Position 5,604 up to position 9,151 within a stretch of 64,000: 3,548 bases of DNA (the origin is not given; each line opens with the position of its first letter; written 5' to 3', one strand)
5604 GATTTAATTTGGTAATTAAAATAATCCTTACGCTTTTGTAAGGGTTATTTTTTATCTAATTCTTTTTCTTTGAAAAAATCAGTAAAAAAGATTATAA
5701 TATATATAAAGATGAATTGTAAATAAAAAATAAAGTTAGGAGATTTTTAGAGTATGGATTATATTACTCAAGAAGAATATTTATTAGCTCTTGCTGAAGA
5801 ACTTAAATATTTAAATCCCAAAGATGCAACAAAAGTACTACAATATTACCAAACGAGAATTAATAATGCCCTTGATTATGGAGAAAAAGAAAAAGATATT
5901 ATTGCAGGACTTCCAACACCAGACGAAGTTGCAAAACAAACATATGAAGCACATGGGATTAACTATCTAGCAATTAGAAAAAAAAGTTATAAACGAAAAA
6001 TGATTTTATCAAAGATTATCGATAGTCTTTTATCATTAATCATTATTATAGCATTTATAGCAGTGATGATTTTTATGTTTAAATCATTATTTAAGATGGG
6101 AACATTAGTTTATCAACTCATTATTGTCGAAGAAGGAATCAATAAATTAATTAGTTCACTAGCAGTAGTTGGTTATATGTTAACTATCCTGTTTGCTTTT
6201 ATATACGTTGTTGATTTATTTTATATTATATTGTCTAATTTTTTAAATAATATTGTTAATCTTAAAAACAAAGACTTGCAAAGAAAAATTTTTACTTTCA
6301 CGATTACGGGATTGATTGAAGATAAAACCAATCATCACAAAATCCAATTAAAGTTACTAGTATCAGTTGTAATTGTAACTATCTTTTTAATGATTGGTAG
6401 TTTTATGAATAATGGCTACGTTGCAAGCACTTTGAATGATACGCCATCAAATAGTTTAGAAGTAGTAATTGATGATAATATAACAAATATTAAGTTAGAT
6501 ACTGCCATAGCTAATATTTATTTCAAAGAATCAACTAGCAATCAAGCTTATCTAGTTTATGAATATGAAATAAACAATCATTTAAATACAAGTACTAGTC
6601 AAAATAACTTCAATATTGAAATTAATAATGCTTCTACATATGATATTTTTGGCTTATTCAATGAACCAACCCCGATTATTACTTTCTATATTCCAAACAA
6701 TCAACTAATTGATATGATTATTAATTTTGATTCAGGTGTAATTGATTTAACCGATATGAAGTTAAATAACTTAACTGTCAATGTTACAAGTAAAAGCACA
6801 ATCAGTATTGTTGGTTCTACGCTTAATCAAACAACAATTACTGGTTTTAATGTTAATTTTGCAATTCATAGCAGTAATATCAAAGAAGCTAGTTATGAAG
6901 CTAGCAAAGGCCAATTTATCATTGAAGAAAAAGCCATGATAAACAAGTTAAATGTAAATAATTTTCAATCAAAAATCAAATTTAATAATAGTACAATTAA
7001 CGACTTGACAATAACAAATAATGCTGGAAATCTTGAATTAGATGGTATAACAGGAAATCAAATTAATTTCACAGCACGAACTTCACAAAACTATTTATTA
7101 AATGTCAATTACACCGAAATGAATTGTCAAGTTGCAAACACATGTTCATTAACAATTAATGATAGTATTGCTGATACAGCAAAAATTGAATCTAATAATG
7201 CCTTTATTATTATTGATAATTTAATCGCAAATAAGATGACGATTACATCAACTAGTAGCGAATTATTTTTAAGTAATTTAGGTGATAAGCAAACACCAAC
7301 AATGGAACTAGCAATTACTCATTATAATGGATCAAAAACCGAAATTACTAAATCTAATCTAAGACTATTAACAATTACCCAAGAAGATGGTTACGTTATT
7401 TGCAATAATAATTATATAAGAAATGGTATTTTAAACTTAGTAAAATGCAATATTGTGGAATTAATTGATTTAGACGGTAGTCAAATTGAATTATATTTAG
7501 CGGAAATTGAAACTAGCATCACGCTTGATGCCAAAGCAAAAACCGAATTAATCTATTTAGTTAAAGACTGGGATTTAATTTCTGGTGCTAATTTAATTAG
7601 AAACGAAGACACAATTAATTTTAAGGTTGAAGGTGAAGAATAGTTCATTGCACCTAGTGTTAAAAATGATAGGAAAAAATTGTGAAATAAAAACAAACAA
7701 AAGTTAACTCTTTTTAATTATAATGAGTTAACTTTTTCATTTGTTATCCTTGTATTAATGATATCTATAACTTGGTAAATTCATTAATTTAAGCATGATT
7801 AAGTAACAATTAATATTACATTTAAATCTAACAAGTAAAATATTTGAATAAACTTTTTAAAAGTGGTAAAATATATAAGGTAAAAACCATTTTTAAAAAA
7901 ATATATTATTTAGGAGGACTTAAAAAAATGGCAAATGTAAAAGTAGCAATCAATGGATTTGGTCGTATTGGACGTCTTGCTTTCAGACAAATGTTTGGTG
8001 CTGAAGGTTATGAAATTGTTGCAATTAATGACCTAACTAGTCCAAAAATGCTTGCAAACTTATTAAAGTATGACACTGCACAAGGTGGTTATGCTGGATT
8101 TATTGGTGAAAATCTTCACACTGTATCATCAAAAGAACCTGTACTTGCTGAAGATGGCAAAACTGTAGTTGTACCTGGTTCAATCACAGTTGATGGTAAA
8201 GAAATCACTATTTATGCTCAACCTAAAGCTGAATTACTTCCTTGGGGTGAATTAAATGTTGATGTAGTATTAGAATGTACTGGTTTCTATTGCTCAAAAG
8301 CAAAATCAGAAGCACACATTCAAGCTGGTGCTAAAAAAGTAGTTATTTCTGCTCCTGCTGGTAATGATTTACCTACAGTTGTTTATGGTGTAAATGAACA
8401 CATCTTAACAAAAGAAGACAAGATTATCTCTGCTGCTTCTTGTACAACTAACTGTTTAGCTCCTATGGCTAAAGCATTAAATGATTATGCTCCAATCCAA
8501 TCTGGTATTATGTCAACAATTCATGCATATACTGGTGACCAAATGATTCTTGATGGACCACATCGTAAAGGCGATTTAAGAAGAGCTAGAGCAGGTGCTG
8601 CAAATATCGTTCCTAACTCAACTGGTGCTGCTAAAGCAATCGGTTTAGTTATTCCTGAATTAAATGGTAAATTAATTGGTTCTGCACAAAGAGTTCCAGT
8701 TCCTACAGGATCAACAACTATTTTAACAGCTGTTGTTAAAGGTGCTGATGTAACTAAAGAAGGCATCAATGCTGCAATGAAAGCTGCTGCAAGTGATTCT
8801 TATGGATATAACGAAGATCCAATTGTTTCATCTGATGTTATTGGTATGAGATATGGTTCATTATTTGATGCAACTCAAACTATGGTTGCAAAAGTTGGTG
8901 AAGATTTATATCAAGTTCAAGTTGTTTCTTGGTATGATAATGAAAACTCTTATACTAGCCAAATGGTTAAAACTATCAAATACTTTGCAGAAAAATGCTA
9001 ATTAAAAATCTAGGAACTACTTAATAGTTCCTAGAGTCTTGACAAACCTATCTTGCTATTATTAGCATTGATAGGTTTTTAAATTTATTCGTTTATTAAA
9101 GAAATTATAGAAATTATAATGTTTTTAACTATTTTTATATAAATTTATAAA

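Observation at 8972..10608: A ~1.5 kb insertion carrying yefM-yoeB, flanked by an imperfect ~60 bp duplication of the gap 3' end and terminator hairpin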

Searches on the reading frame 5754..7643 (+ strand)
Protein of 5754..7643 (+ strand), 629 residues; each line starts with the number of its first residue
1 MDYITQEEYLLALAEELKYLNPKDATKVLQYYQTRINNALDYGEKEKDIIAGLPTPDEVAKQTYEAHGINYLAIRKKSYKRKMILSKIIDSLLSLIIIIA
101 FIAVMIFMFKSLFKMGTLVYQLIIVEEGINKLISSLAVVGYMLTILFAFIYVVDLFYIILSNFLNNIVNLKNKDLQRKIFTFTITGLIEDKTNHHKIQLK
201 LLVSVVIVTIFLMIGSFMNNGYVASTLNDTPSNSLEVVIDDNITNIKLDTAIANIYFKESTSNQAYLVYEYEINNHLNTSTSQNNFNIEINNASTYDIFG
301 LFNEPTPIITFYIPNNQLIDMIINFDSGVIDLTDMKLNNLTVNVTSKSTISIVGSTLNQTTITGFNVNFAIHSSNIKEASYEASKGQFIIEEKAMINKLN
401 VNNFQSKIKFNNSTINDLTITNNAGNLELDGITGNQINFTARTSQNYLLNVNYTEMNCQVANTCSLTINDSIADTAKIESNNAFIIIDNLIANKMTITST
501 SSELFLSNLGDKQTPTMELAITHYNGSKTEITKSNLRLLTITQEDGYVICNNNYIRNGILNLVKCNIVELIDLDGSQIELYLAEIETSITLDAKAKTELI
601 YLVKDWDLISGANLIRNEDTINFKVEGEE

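Call 5: search_protein_families(library=pfam, proteins=[window:5754-7643:+])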
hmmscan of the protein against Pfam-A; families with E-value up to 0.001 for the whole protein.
window:5754-7643:+ (629 aa): 2 families
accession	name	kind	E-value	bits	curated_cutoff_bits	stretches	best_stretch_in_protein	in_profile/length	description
PF13349.12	DUF4097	-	1.2e-11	44.9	22.9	1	243-402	1-161/247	Toastrack DUF4097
PF22564.2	HAAS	-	8.8e-08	32.8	27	1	8-62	1-55/55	HAAS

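Call 53: find_homologous_proteins(query=window:5754-7643:+, max_evalue=1e-30)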
Query window:5754-7643:+ (629 aa): 35 proteins with E <= 1e-30 among 8000 candidates.
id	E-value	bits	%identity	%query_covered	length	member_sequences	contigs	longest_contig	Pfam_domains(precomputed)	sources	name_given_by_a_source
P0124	0.0e+0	1327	100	100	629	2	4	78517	PF13349.13,PF22564.3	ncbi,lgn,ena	-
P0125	4.4e-275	932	70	100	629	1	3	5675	PF13349.13,PF22564.3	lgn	-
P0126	5.5e-274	928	69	100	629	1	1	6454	PF13349.13,PF22564.3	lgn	-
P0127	3.5e-272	922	69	100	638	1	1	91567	PF13349.13,PF22564.3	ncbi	-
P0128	5.3e-180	618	47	100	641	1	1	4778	PF13349.13,PF22564.3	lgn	-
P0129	2.6e-177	609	46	100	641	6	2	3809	PF22564.3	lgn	-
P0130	2.8e-177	609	46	100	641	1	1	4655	PF13349.13,PF22564.3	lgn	-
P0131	2.2e-144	500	43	98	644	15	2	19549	PF13349.13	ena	-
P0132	9.9e-137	475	40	100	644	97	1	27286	-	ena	-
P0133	1.2e-134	468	39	99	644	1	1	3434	-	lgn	-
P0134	2.4e-132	461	40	100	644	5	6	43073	PF13349.13,PF22564.3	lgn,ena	-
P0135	5.6e-131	456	39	99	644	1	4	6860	-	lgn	-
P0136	1.7e-130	455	39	99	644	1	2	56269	-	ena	-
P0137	3.0e-130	454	39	99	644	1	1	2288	-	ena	-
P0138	1.2e-129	452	39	99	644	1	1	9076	-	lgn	-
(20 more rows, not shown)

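Call 54: find_encoding_contigs(protein=P0127, flank=6000, max_places=3)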
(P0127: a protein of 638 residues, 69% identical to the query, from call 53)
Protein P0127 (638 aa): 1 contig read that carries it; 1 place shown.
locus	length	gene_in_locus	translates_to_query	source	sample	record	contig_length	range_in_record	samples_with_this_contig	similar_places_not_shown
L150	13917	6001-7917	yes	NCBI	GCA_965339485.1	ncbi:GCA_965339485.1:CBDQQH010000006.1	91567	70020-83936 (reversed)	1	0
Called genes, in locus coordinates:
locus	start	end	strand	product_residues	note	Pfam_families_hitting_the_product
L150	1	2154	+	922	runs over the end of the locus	PF07532:Big_4 (weak), PF04231:Endonuclease_1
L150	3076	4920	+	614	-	PF09820:AAA-ATPase_like, PF08011:PDDEXK_9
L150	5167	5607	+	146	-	-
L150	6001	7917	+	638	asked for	PF22564:HAAS, PF13349:DUF4097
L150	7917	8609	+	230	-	PF13353:Fer4_12, PF04055:Radical_SAM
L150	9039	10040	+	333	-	PF00106:adh_short, PF01073:3Beta_HSD, PF01370:Epimerase, PF02719:Polysacc_synt_2, PF04321:RmlD_sub_bind, PF08659:KR (weak), PF13460:NAD_binding_10 (weak), PF16363:GDP_Man_Dehyd, +2 more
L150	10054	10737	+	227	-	PF02397:Bac_transf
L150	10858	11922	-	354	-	PF13439:Glyco_transf_4, PF13477:Glyco_trans_4_2, PF20706:GT4-conflict (faint), PF13579:Glyco_trans_4_4 (weak), PF00534:Glycos_transf_1, PF13692:Glyco_trans_1_4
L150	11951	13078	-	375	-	PF00534:Glycos_transf_1, PF13692:Glyco_trans_1_4, PF13524:Glyco_trans_1_2 (faint)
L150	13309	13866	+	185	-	PF17836:PglD_N, PF00132:Hexapep (faint), PF25084:LbH_EIF2B (faint), PF25087:GMPPB_C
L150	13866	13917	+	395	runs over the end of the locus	PF13439:Glyco_transf_4, PF00534:Glycos_transf_1, PF13692:Glyco_trans_1_4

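Call 55: find_encoding_contigs(protein=P0126, flank=6000, max_places=3)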
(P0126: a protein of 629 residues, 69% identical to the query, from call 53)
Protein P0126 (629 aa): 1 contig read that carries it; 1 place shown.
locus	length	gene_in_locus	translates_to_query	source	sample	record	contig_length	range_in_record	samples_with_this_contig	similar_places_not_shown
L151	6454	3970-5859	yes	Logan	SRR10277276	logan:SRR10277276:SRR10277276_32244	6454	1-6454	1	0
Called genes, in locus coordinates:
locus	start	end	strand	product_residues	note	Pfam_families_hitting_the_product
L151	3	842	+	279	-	?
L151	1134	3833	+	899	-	PF07532:Big_4 (weak), PF04231:Endonuclease_1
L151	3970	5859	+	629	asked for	PF22564:HAAS, PF13349:DUF4097 (faint)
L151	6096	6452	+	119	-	?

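Call 57: find_encoding_contigs(protein=P0124, flank=5000, max_places=6)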
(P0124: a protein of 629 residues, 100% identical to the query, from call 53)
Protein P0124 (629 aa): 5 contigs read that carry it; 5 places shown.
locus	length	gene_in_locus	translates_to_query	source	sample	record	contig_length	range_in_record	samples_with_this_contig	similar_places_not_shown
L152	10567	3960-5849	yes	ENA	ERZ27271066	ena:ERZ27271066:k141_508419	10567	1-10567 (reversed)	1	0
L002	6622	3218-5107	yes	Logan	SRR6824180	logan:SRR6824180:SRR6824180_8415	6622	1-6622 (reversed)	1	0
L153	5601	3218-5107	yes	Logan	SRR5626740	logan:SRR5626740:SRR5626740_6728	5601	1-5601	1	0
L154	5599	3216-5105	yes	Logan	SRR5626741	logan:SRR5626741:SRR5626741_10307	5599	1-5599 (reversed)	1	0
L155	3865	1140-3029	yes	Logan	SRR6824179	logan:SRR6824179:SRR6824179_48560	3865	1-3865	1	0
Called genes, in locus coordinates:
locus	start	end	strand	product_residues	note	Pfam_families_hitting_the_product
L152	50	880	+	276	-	PF00152:tRNA-synt_2, PF01409:tRNA-synt_2d (faint)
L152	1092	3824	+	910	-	PF04231:Endonuclease_1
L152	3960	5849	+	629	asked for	PF22564:HAAS, PF13349:DUF4097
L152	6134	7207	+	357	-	PF00044:Gp_dh_N, PF02800:Gp_dh_C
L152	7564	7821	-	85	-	PF05016:ParE_toxin, PF06769:YoeB_toxin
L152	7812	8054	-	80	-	PF02604:PhdYeFM_antitox (weak)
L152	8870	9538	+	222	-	PF00702:Hydrolase, PF13419:HAD_2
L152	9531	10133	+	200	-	PF01648:ACPS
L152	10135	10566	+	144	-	?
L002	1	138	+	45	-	?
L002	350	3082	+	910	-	PF04231:Endonuclease_1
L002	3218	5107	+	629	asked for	PF22564:HAAS, PF13349:DUF4097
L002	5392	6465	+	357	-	PF00044:Gp_dh_N, PF02800:Gp_dh_C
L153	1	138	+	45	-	?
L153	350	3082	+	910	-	PF04231:Endonuclease_1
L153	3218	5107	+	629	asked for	PF22564:HAAS, PF13349:DUF4097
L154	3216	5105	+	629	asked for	PF22564:HAAS, PF13349:DUF4097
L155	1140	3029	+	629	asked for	PF22564:HAAS, PF13349:DUF4097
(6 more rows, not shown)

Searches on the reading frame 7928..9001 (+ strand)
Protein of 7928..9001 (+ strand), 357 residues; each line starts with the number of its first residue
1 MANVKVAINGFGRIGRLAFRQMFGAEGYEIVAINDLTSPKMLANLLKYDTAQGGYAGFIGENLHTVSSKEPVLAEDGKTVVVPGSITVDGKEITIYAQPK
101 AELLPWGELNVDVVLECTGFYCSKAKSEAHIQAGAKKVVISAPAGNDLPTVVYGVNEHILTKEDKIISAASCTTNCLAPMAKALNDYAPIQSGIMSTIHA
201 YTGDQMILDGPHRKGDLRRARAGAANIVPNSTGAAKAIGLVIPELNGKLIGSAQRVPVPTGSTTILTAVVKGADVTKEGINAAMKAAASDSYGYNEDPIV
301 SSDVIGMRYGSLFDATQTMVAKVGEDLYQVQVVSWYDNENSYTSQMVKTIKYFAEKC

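Call 5: search_protein_families(library=pfam, proteins=[window:7928-9001:+])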
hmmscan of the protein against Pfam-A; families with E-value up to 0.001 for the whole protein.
window:7928-9001:+ (357 aa): 2 families
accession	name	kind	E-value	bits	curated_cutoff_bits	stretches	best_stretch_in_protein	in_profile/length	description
PF02800.25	Gp_dh_C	-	5.9e-50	169.4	24.4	1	177-336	1-158/158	Glyceraldehyde 3-phosphate dehydrogenase, C-terminal domain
PF00044.30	Gp_dh_N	-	3.4e-28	98.3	31.7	1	4-123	1-100/101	Glyceraldehyde 3-phosphate dehydrogenase, NAD binding domain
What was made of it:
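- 7928..9001 (+): gap (GAPDH) coding sequence; intact, ends ............*. Pfam Gp_dh_N and Gp_dh_C (call 5).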

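Call 6: find_encoding_contigs(protein=window:7928-9001:+, flank=6000, max_places=10)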
Protein window:7928-9001:+ (357 aa): 2 contigs read that carry it; 2 places shown.
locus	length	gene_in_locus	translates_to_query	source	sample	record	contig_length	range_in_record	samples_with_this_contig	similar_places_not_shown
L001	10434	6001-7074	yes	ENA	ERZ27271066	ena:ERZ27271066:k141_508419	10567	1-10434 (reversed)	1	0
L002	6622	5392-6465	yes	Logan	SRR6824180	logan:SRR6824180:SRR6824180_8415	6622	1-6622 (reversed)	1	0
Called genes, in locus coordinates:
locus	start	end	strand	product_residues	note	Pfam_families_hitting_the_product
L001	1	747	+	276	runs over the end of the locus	PF00152:tRNA-synt_2, PF01409:tRNA-synt_2d (faint)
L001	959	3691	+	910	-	PF04231:Endonuclease_1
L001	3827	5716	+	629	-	PF22564:HAAS, PF13349:DUF4097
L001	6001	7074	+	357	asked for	PF00044:Gp_dh_N, PF02800:Gp_dh_C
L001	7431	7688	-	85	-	PF05016:ParE_toxin, PF06769:YoeB_toxin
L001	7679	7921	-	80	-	PF02604:PhdYeFM_antitox (weak)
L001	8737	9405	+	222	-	PF00702:Hydrolase, PF13419:HAD_2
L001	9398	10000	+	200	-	PF01648:ACPS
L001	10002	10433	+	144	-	?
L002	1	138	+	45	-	?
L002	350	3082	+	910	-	PF04231:Endonuclease_1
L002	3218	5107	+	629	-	PF22564:HAAS, PF13349:DUF4097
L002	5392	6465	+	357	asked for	PF00044:Gp_dh_N, PF02800:Gp_dh_C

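Call 9: find_related_loci(query=window:7928-9001:+, collection=genome_contigs, flank=5000)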
Query window:7928-9001:+ (357 aa) in genome_contigs; peptide patterns used: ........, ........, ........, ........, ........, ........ (x = any residue, [..] = any of these).
600 stretches matched a pattern (row limit reached: there are more); 598 encode a relative of the query (tblastn E <= 1e-3); the best 80 are kept; 80 distinct loci.
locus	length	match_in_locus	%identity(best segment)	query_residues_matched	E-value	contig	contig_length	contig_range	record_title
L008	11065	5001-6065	91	1-355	0e+0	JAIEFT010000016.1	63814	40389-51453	MAG: Clostridiales bacterium isolate SC0399_S13_7 SC0399_S13_7_contig_16, whole genome shotgun sequence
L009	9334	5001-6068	89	3-357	0e+0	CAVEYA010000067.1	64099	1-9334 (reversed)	bacterium isolate H07631-L1_cleanbin_000038 genome assembly, contig: Spades_H07631-L1_contig_194, whole genome shotgun s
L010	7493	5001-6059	88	3-355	0e+0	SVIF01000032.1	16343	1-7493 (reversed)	MAG: Clostridiales bacterium isolate SIG402 NODE_62885_length_16343_cov_2.101505, whole genome shotgun sequence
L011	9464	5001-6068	88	3-357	0e+0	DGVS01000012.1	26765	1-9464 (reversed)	MAG TPA_asm: Bacillales bacterium UBA4278 UBA4278_contig_83590, whole genome shotgun sequence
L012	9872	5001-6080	87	3-357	0e+0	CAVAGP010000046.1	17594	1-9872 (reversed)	Faecalibacillus sp. isolate H07605-L1_cleanbin_000015 genome assembly, contig: Spades_H07605-L1_contig_1084, whole genom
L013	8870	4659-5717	84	3-355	0e+0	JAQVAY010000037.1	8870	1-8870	MAG: Bacilli bacterium isolate STD2_52 NODE_31903_length_8870_cov_30.448587_Sandtown_D2, whole genome shotgun sequence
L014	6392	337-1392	86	4-355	0e+0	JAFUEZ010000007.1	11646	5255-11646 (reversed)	MAG: Bacilli bacterium isolate RGIG4434 Roe_deer_Omasum-3__c20334, whole genome shotgun sequence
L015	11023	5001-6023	86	4-355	0e+0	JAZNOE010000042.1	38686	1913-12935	MAG: Acutalibacteraceae bacterium isolate T1900044652_TS20190118.MAGScoT_cleanbin_000100 SGB_1444_k141_2490375, whole ge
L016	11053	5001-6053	86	5-355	0e+0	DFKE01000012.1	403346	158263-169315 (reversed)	MAG TPA_asm: Bacteroidales bacterium UBA3653 UBA3653_contig_536, whole genome shotgun sequence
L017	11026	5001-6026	85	3-355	0e+0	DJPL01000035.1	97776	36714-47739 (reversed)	MAG TPA_asm: Ruminococcaceae bacterium UBA6413 UBA6413_contig_501, whole genome shotgun sequence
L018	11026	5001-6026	85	3-355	0e+0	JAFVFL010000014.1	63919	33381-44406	MAG: Ruminococcus sp. isolate RGIG5122 Roe_deer_Rumen.Co__c450468, whole genome shotgun sequence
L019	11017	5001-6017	86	4-355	0e+0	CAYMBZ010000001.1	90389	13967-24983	MAG TPA_asm: uncultured Lachnospiraceae bacterium isolate SRP350583_co1_139 genome assembly, contig: NODE_302_length_903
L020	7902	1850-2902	84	5-355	0e+0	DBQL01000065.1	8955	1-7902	MAG TPA_asm: Prevotella sp. UBA1395 UBA1395_contig_10144, whole genome shotgun sequence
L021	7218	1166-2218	85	5-355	0e+0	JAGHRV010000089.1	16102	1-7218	MAG: Candidatus Colicola equi isolate E1_186 c_000001071879, whole genome shotgun sequence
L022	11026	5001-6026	84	3-355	0e+0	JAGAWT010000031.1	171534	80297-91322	MAG: Oscillospiraceae bacterium isolate RGIG8844 Water_deer_Omasum-1__c219414, whole genome shotgun sequence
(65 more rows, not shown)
